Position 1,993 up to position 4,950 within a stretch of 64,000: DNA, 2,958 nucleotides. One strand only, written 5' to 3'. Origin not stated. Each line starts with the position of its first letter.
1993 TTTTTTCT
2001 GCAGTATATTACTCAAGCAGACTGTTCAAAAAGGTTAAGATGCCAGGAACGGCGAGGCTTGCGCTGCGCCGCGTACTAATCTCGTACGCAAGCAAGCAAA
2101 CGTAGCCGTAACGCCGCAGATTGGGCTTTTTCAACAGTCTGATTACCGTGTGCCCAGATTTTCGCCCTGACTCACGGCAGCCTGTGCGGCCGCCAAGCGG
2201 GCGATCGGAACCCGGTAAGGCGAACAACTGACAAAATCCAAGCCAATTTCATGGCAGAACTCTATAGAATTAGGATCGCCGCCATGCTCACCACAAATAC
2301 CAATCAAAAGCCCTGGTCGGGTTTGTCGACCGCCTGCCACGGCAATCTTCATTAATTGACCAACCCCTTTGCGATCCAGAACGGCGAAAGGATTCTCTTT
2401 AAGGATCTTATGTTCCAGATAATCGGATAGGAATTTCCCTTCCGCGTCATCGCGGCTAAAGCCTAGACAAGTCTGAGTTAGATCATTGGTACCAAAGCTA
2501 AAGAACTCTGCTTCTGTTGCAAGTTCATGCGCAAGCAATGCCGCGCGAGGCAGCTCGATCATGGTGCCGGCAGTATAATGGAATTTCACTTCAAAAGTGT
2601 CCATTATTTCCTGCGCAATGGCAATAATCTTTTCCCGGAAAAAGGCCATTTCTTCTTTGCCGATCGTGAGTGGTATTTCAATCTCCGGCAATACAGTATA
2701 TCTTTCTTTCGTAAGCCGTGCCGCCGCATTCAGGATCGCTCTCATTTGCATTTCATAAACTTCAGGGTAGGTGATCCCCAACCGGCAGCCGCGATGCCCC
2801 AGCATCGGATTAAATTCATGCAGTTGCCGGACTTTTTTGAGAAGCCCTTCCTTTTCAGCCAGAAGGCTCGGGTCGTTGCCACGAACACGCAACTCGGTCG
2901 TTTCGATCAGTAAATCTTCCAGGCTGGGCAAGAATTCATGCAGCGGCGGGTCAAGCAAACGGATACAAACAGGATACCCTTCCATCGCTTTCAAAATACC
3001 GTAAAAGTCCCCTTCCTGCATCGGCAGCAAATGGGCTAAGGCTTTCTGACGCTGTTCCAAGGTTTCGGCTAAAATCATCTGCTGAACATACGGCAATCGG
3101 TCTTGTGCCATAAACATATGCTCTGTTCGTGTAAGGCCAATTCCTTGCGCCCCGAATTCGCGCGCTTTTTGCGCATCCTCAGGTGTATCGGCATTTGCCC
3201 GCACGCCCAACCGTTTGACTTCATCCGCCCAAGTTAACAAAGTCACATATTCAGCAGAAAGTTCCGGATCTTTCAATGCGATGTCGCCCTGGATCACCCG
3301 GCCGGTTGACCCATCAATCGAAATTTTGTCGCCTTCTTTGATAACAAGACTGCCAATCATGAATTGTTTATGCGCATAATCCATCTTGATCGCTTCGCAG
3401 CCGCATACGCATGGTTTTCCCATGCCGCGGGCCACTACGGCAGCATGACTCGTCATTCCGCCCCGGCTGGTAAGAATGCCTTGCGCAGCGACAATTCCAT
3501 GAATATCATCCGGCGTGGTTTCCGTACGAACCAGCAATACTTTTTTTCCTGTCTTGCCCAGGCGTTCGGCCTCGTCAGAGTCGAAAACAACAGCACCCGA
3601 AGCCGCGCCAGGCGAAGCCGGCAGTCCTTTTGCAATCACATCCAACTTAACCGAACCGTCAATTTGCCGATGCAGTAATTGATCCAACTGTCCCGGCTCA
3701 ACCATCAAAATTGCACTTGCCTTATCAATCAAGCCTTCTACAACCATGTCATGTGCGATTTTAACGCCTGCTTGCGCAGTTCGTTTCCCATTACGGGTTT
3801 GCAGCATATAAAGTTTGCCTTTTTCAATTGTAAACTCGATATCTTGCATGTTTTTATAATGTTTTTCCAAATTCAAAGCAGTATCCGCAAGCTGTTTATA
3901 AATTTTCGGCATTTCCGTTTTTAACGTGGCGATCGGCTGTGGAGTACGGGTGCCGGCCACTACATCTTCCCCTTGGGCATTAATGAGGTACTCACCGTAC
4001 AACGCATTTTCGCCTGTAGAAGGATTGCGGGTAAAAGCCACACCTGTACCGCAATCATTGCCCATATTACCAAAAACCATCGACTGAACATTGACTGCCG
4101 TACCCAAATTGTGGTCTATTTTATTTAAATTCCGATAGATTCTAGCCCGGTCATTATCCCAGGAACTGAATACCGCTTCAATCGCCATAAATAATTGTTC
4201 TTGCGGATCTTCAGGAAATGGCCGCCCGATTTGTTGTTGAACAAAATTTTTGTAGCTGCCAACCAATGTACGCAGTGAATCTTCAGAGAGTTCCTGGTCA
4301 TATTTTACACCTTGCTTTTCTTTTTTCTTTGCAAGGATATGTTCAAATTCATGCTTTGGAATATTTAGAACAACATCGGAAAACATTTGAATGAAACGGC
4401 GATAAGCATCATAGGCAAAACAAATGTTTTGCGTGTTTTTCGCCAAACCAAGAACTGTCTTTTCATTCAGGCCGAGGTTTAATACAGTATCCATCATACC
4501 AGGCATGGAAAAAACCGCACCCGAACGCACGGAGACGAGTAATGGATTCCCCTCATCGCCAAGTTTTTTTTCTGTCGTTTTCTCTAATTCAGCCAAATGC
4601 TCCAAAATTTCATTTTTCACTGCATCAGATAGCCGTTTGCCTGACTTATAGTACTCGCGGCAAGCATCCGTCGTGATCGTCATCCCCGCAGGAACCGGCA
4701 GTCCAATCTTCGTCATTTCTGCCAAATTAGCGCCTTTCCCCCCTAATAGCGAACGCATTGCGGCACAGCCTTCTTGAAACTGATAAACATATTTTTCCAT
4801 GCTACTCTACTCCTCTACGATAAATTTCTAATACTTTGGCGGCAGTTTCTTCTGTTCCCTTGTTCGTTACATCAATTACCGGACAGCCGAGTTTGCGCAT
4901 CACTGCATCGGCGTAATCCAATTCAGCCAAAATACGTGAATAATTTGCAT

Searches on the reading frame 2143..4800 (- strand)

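Call 94: search_protein_families(library=pfam, max_evalue=0.00001, proteins=[window:2143-4800:-])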
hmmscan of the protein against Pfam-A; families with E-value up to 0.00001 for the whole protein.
window:2143-4800:- (885 aa): 3 families
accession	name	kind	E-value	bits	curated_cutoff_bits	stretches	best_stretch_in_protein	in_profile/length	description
PF02896.24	PEP-utilizers_C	-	4.7e-79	266.1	22.8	1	515-875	4-292/293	PEP-utilising enzyme, PEP-binding domain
PF01326.24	PPDK_N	-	6.6e-57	193.7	27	2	17-296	2-226/328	Pyruvate phosphate dikinase, AMP/ATP-binding domain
PF00391.29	PEP-utilizers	-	1.1e-24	86.3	23.1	1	419-500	3-72/72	PEP-utilising enzyme, mobile domain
